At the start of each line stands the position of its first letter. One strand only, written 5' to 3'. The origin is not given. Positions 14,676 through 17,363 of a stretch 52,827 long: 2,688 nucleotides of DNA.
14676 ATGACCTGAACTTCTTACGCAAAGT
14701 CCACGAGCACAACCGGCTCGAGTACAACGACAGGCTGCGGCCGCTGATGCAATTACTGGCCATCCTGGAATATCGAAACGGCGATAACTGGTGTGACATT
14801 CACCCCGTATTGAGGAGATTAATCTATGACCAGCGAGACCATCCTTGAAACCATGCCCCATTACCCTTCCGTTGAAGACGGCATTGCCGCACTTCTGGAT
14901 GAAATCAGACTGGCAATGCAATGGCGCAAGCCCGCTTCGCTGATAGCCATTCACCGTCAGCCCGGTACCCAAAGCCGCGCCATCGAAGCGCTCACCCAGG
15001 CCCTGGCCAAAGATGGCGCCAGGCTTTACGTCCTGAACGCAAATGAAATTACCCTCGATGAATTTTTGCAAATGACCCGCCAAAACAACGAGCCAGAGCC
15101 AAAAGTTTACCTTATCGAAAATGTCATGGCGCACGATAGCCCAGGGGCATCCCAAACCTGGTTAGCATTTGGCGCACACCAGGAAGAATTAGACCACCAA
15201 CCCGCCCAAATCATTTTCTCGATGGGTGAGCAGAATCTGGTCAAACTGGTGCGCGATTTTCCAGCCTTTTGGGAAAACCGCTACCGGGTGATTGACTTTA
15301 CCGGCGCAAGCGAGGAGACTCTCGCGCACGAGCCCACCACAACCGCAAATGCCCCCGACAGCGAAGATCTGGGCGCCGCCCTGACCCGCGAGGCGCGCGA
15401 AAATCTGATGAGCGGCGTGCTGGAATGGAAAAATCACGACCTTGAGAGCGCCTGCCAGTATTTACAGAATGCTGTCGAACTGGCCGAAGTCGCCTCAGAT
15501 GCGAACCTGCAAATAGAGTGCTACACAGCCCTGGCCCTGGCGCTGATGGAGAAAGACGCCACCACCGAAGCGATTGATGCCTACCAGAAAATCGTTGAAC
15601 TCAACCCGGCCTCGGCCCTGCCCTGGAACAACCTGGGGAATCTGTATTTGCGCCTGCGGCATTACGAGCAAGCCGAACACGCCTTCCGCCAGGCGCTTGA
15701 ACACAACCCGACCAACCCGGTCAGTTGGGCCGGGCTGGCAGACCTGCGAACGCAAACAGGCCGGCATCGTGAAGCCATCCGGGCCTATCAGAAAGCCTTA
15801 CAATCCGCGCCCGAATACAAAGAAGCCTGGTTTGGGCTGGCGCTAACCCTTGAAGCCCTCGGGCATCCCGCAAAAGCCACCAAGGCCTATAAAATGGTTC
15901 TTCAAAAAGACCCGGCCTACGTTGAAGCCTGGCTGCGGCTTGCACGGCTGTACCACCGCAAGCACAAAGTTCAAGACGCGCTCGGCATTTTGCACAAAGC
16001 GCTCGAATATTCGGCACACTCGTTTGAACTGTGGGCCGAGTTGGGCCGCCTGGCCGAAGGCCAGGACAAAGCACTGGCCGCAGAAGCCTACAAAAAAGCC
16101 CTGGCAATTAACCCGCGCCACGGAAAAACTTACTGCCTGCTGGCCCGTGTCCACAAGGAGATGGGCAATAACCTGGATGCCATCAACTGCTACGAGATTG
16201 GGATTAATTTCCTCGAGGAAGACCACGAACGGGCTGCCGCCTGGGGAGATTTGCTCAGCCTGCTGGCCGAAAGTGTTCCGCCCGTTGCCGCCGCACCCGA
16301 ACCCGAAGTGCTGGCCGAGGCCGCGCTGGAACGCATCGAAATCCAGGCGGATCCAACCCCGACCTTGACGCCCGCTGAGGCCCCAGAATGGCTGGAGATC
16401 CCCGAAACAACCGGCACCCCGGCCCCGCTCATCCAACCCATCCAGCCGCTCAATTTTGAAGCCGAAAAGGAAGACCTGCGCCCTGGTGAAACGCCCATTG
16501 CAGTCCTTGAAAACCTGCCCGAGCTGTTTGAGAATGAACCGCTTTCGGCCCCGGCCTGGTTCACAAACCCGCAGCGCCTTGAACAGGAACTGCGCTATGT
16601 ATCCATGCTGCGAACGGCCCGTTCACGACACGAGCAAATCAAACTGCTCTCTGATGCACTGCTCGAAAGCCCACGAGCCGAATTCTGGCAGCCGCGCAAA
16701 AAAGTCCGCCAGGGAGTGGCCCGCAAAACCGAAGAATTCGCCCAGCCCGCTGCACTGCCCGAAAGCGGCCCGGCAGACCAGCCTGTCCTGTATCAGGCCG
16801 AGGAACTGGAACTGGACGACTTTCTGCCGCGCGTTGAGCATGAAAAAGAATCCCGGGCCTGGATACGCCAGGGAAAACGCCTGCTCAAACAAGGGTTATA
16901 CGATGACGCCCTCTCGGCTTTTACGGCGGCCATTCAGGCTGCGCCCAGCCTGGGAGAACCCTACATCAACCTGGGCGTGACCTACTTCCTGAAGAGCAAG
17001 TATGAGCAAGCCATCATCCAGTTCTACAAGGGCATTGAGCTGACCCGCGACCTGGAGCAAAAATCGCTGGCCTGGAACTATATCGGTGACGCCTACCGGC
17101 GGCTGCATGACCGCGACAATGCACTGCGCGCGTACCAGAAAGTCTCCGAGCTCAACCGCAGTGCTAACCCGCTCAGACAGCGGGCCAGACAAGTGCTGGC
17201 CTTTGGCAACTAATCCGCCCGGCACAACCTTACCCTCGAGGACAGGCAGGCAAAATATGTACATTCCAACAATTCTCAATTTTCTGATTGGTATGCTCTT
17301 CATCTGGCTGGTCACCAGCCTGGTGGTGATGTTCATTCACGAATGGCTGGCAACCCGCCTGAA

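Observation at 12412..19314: Candidate undescribed five-gene module: GH25-SH3b muramidase, ORC/STAND-like ATPase, TPR protein, 3-TM protein with a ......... motif, and an unknown protein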

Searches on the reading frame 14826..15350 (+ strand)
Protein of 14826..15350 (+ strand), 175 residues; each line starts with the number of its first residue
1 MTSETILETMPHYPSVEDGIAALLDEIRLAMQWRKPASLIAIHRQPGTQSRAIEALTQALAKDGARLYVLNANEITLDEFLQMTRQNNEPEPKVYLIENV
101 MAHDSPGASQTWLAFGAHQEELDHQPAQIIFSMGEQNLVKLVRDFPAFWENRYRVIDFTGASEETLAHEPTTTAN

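Call 46: search_solved_structures(query=A2, max_evalue=10, show_alignments=2)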
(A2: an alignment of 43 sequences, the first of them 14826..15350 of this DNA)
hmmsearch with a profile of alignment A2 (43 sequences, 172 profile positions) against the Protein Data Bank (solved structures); distinct sequences matched with E-value up to 10: 12.
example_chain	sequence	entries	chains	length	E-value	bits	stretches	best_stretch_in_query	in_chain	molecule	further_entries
7uek_A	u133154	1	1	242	0.088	15.5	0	64-145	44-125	OT3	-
7pzy_AI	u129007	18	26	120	0.15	14.8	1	44-105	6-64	Ribosomal 60S subunit protein L35A | Ribosomal protein L29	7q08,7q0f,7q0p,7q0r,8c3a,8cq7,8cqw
8jfa_A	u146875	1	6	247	0.47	13.2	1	47-90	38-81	3-oxoacyl-[acyl-carrier-protein] reductase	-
8jf9_A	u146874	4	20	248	0.47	13.1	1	47-90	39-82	3-oxoacyl-[acyl-carrier-protein] reductase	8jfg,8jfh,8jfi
8vul_A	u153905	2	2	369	0.48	13.1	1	37-115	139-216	Glutamate receptor ionotropic, NMDA 1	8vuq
8zh7_A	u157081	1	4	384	0.52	13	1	37-115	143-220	Glutamate receptor ionotropic, NMDA 1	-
6bfi_A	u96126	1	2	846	0.61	12.8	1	57-122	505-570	VIN1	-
4iin_A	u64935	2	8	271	0.62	12.8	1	47-89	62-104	3-ketoacyl-acyl carrier protein reductase (FabG)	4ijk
9spj_j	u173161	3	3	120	0.75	12.5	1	45-101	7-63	60S ribosomal protein L35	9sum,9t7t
8vuv_A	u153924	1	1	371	0.81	12.4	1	37-115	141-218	Glutamate receptor ionotropic, NMDA 1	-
3q41_A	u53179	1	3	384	0.87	12.3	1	37-115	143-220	Glutamate [NMDA] receptor subunit zeta-1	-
9vfj_D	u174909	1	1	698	1.6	11.4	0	135-160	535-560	Photosystem I reaction center subunit II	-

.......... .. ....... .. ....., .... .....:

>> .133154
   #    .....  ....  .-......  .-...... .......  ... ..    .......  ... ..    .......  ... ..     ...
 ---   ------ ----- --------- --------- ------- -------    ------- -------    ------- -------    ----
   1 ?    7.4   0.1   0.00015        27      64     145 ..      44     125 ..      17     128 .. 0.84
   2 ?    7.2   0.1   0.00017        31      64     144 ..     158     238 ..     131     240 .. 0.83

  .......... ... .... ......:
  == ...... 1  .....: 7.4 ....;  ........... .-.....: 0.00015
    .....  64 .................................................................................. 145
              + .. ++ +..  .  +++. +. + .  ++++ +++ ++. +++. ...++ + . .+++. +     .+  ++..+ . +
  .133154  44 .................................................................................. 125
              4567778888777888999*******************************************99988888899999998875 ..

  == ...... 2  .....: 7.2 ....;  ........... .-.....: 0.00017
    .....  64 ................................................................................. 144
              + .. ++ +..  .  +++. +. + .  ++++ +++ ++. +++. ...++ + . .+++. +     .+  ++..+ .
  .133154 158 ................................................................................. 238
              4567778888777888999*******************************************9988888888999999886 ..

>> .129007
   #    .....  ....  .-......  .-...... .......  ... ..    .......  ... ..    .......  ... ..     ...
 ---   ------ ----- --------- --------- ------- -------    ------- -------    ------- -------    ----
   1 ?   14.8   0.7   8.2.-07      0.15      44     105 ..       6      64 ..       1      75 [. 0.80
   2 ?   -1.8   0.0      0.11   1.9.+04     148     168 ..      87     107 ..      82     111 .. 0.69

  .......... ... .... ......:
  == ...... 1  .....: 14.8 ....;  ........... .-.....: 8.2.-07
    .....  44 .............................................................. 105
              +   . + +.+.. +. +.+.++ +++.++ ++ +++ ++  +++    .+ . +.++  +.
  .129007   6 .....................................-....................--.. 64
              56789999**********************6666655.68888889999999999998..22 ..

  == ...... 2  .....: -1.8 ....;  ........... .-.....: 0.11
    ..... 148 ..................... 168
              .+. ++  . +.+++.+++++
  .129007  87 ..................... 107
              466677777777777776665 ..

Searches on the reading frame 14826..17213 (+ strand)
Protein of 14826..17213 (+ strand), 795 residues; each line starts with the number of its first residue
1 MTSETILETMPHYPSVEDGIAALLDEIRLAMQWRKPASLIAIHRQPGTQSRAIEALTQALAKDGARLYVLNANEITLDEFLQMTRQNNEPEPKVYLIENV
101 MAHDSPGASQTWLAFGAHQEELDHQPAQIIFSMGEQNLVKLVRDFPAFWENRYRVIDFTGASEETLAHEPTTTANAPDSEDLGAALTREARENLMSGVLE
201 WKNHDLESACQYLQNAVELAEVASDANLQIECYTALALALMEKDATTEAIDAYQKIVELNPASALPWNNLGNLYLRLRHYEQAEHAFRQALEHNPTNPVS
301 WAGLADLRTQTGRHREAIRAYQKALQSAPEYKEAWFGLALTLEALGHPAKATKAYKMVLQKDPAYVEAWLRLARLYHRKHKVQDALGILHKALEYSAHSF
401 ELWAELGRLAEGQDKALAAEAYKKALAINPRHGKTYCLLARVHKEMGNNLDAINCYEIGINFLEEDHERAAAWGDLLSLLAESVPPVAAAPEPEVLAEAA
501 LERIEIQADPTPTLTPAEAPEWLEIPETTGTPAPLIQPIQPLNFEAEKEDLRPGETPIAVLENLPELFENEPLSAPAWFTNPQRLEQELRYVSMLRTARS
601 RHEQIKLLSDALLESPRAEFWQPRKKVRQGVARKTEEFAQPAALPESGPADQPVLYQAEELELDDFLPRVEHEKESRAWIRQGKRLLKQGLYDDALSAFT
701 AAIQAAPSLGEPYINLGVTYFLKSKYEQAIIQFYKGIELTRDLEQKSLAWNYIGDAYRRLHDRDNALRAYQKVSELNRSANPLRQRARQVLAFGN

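Call 4: search_protein_families(library=pfam, proteins=[window:14826-17213:+], max_evalue=0.01)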
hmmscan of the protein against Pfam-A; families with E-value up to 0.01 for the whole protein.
window:14826-17213:+ (795 aa): 34 families (the best 25 are shown)
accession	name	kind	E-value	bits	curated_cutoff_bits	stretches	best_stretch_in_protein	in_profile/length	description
PF07719.23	TPR_2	-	9e-47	153.8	27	5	265-297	2-34/34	Tetratricopeptide repeat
PF00515.34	TPR_1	-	1e-46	155.3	27.8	6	267-297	4-34/34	Tetratricopeptide repeat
PF13431.12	TPR_17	-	3.5e-34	114.6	24.4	5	252-284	1-33/34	Tetratricopeptide repeat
PF13181.12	TPR_8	-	1e-33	113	25.7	2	267-296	4-33/34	Tetratricopeptide repeat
PF13414.12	TPR_11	-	5.6e-28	96.8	26.8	2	239-277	3-41/42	TPR repeat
PF14559.12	TPR_19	-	1.3e-27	96.3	25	5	240-306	1-67/68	Tetratricopeptide repeat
PF13432.12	TPR_16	-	1.4e-27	96.2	32.7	4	269-330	2-63/65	Tetratricopeptide repeat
PF13428.12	TPR_14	-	1.4e-26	90.6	23.5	3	333-375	2-44/44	Tetratricopeptide repeat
PF13424.12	TPR_12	-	5.2e-25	87.9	30.1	5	303-359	8-72/77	Tetratricopeptide repeat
PF23914.1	TPR_CcmH_CycH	-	6e-18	65.6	42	2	286-385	38-140/158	Cytochrome c-type biogenesis protein H TPR domain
PF13176.12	TPR_7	-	1.6e-15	56.2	27.9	0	300-329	1-30/36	Tetratricopeptide repeat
PF13174.12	TPR_6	-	7.3e-14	51.8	26.3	0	333-363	1-31/33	Tetratricopeptide repeat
PF13371.12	TPR_9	-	5.7e-12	45.9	35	1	240-299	5-64/73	Tetratricopeptide repeat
PF23240.1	HAT_PRP39_N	-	8.8e-11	42.6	27.7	2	329-409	11-91/168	PRP39 N-terminal HAT repeat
PF25063.1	ARM_TT21_C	-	4.7e-09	36.9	35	2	315-429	38-159/209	Tetratricopeptide repeat protein 21 C-terminal ARM domain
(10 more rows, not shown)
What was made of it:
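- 15306..17213 (+): TPR arrays (about residues 190-470 and 680-790) separated by a Pro/Glu-rich linker; a variable sensor or scaffold part. Pfam TPR_1/TPR_2 1e-46 (call 4).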

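Call 5: search_protein_families(library=padloc, proteins=[window:14826-17213:+], max_evalue=0.1)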
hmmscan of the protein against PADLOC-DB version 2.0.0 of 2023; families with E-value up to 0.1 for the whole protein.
window:14826-17213:+ (795 aa): 3 families
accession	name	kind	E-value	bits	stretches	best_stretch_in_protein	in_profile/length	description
PDLC01101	PrimPol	-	4.6e-08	30.2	2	336-393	37-94/490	adaptation polymerase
PDLC01169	TPR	-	2.6e-05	21.8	1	253-405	96-244/252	TPR repeats containing protein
PDLC04781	PDC-M71B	-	3.3e-05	20.8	2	228-297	115-183/515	-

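Call 6: search_protein_families(library=ncbifam, proteins=[window:14826-17213:+], max_evalue=0.1)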
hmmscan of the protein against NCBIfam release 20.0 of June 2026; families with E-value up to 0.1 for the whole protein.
window:14826-17213:+ (795 aa): 39 families (the best 25 are shown)
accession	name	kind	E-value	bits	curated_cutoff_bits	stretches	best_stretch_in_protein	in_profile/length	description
TIGR02917.1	PEP_TPR_lipo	equivalog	6.6e-38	130.2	312.2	2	190-469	397-670/899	XrtA/PEP-CTERM system TPR-repeat protein PrsT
NF040959.1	MamA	equivalog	5.2e-34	117.5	200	3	309-456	48-196/204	magnetosome protein MamA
TIGR02521.1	type_IV_pilW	equivalog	4.6e-26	91.8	154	5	208-392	10-195/234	type IV pilus biogenesis/stability protein PilW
NF033920.0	C39_PA2778_fam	equivalog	4.1e-23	82.1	150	3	226-329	152-255/255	PA2778 family cysteine peptidase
TIGR02552.1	LcrH_SycD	equivalog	3.4e-21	75.4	104.8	3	310-399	30-119/136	SycD/LcrH family type III secretion system chaperone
NF033762.1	social_mot_Tgl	equivalog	4.5e-18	65.5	225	3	309-394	42-128/252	social motility TPR repeat lipoprotein Tgl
NF052312.1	T9SS_PorW_SprE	equivalog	2.9e-12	46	250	3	304-469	185-364/716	type IX secretion system periplasmic lipoprotein PorW/SprE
TIGR02795.1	tol_pal_ybgF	equivalog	3e-12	47.2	90.1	4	681-775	7-104/119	tol-pal system protein YbgF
TIGR03939.1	PGA_TPR_OMP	equivalog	3.6e-12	45.3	366.65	2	312-421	100-210/800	poly-beta-1,6 N-acetyl-D-glucosamine export porin PgaA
NF008756.0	PRK11788.1-4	equivalog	5.4e-11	42.1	474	1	301-430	183-313/389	lipopolysaccharide assembly protein LapB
TIGR00990.1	3a0801s09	subfamily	5.7e-11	41.7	757.25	1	188-396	284-497/615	mitochondrial import receptor subunit TOM70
NF047507.1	TPR_BatC_Lepto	exception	7.7e-11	41.9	175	2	680-779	28-128/214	TPR repeat-containing protein BatC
NF008757.0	PRK11788.1-5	equivalog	9.3e-11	41.5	363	1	304-439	186-322/388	lipopolysaccharide assembly protein LapB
NF002725.1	PRK02603.1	equivalog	8.2e-10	38.9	143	1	202-277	47-119/173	photosystem I assembly protein Ycf3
TIGR00540.1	TPR_hemY_coli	hypoth_equivalog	8.8e-10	37.9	142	2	214-324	278-385/385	heme biosynthesis-associated TPR protein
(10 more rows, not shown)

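Call 7: search_protein_families(library=phrogs, proteins=[window:14826-17213:+], max_evalue=0.1)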
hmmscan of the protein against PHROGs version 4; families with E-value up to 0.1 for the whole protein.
window:14826-17213:+ (795 aa): 6 families
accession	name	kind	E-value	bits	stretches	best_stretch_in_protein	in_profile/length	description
phrog_7590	-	unknown function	1.2e-28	101.5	4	243-369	68-194/234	-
phrog_13126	-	moron, auxiliary metabolic gene and host takeover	4.7e-08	33.6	1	686-773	239-335/394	beta-1,4-glycosyltransferase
phrog_22932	-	unknown function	8.9e-07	28.7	1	235-300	569-634/646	-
phrog_5208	-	unknown function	2.4e-05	24.5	0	268-336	222-295/372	-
phrog_10886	-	transcription regulation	0.0018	18.4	1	202-263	225-289/457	transcriptional regulator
phrog_25280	-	unknown function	0.021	15.4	0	349-399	112-160/197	-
